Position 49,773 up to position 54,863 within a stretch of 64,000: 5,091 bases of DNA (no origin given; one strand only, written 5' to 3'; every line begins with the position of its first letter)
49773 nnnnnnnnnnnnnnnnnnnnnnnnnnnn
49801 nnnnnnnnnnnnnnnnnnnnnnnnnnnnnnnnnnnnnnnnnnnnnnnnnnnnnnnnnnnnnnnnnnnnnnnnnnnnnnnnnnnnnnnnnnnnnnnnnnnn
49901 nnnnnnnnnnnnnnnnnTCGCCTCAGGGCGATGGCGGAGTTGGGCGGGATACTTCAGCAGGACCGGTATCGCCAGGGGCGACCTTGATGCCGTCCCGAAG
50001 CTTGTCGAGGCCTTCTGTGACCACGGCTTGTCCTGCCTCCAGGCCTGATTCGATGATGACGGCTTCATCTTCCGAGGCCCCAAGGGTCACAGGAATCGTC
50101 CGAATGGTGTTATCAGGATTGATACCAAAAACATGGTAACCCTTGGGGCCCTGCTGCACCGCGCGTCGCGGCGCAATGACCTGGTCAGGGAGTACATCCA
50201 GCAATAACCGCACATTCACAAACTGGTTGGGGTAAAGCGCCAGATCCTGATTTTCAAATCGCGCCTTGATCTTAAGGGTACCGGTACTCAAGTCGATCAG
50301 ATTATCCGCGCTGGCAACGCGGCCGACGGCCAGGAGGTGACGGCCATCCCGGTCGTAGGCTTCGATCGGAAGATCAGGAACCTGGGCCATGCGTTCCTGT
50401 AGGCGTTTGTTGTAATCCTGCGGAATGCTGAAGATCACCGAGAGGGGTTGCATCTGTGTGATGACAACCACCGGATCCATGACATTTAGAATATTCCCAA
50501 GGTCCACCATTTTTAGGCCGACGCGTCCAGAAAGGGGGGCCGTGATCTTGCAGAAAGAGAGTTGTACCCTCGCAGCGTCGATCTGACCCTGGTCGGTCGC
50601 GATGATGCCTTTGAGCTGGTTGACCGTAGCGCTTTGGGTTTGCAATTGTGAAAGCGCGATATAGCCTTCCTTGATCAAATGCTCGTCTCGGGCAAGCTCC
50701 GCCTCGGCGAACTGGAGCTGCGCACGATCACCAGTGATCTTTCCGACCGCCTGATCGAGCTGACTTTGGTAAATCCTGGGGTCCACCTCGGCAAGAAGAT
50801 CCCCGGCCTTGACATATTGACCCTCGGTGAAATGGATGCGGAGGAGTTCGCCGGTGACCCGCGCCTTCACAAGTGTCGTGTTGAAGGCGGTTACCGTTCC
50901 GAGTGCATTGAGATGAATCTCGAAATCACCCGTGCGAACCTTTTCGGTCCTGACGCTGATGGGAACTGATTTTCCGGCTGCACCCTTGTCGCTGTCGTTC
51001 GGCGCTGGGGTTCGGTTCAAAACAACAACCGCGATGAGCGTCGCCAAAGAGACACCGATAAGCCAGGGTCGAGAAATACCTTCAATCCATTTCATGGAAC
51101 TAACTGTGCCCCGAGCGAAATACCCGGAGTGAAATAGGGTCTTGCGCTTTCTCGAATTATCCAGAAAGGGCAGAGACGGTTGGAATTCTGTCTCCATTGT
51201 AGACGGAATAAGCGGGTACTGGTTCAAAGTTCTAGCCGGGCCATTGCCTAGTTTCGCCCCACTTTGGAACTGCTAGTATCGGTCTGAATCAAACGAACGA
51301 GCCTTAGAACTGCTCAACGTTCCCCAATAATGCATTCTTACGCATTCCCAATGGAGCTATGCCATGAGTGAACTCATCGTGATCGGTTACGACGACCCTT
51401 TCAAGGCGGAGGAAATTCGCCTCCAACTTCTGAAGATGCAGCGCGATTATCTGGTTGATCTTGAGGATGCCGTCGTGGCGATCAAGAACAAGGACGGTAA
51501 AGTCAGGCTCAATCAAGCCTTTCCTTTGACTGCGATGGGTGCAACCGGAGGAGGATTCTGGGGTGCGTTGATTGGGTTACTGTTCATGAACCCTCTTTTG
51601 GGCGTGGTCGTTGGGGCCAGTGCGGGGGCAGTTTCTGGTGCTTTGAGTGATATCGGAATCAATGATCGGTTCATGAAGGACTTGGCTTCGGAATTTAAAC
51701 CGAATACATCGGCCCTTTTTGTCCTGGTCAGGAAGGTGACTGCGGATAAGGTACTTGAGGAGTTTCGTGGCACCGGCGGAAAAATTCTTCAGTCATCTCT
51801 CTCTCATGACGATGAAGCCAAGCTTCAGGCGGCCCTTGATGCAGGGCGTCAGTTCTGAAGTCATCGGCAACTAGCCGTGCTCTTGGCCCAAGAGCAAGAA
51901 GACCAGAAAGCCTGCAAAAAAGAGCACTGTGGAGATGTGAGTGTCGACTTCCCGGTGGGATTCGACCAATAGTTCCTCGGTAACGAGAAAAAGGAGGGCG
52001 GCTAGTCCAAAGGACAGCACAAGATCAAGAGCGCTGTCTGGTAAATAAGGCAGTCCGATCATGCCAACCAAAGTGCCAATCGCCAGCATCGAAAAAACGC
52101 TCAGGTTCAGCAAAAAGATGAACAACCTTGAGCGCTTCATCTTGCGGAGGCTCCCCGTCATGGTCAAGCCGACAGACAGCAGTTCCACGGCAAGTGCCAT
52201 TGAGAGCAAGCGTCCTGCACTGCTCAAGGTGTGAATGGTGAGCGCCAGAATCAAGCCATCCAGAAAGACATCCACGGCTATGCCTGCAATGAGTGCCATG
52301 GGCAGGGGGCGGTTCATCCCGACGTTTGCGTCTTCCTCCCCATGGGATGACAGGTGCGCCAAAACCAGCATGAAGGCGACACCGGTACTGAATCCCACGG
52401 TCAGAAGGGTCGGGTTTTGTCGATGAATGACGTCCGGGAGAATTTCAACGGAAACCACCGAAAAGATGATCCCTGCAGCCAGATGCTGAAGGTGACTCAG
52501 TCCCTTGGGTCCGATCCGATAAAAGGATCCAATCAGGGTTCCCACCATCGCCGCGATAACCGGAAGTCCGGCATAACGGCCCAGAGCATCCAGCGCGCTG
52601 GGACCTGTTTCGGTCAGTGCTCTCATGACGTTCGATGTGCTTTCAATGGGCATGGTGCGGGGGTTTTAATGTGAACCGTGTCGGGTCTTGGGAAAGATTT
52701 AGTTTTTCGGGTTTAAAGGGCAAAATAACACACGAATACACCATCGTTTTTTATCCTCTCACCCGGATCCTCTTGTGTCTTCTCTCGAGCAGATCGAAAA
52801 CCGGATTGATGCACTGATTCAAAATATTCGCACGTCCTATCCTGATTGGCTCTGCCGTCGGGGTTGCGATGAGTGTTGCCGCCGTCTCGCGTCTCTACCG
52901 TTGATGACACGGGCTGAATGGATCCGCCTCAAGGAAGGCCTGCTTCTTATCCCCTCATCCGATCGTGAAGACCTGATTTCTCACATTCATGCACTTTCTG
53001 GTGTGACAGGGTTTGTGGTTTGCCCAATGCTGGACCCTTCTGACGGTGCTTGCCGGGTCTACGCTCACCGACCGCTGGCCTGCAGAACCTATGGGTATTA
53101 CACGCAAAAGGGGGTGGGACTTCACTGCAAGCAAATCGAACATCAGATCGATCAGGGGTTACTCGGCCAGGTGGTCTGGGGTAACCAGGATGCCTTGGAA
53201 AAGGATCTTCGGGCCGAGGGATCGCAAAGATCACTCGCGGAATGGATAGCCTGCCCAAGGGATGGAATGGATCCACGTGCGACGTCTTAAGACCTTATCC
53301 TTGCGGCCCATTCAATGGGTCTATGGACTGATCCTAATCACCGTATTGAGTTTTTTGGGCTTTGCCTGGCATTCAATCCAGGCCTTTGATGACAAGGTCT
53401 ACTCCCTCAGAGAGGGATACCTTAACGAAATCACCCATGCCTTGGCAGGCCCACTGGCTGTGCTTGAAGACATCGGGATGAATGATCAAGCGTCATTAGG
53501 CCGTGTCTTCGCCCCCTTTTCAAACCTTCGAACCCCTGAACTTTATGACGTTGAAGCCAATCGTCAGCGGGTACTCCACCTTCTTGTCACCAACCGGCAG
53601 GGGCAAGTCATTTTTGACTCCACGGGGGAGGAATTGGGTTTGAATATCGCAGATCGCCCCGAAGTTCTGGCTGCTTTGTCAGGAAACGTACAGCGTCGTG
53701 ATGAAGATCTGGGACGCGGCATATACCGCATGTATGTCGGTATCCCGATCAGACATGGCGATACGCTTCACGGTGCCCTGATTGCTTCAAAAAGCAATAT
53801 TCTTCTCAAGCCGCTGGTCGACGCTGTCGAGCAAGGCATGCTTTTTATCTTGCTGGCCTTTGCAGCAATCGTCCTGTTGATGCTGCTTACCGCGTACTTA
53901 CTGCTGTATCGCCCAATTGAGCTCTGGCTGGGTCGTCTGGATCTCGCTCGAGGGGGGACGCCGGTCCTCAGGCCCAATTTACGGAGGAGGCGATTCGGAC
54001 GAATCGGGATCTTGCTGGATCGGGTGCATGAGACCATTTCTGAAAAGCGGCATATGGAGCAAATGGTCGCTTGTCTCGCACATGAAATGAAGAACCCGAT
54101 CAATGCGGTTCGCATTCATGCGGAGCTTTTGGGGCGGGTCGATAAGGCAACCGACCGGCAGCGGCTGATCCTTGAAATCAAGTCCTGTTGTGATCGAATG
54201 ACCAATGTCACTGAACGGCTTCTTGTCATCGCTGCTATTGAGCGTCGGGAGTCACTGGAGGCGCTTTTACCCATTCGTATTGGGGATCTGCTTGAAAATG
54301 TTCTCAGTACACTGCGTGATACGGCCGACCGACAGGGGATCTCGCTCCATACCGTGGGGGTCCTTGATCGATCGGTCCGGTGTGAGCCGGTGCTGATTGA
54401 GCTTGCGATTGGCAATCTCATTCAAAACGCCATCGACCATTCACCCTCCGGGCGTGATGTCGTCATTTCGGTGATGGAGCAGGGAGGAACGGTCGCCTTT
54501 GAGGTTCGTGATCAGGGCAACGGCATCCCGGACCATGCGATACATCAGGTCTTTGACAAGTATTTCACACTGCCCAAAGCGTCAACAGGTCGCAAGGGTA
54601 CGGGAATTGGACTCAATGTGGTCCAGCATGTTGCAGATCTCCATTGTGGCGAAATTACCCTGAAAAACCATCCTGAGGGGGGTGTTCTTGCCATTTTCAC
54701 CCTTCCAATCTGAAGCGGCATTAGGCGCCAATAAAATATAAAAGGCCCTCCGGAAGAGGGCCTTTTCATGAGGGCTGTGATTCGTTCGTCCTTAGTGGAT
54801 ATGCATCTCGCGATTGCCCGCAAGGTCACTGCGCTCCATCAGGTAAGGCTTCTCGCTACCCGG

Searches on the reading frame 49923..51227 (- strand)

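Call 15: search_protein_families(library=pfam, proteins=[window:49923-51227:-], max_evalue=0.001)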
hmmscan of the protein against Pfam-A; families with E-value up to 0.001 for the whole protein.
window:49923-51227:- (434 aa): 3 families
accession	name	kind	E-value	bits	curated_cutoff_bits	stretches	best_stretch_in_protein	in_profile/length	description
PF16576.10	HlyD_D23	-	1.9e-10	40.8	30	1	106-337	6-214/214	Barrel-sandwich domain of CusB or HlyD membrane-fusion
PF13437.12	HlyD_3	-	2.4e-09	38.3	22.2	1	227-328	1-100/106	HlyD family secretion protein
PF13533.13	Biotin_lipoyl_2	-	2.2e-06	27.8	29.8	1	120-149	3-32/32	Biotin-lipoyl like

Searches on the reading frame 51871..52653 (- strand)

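Call 15: search_protein_families(library=pfam, proteins=[window:51871-52653:-], max_evalue=0.001)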
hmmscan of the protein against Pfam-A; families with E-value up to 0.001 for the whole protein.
window:51871-52653:- (260 aa): 1 family
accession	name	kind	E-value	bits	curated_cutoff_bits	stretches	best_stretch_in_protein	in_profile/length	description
PF02535.28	Zip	-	9.7e-09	35.3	35.1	1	112-255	172-322/323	ZIP Zinc transporter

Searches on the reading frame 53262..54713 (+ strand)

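Call 15: search_protein_families(library=pfam, proteins=[window:53262-54713:+], max_evalue=0.001)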
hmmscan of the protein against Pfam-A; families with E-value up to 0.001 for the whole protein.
window:53262-54713:+ (483 aa): 3 families
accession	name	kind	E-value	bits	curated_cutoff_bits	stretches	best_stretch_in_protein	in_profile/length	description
PF02518.31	HATPase_c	-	4.8e-23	82.2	26.4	1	377-482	4-108/111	Histidine kinase-, DNA gyrase B-, and HSP90-like ATPase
PF00512.31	HisKA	-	1.7e-10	41.3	26.9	1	265-327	2-64/66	His Kinase A (phospho-acceptor) domain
PF13581.12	HATPase_c_2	-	1.2e-05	25.8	27.4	1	378-461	31-112/127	Histidine kinase-like ATPase domain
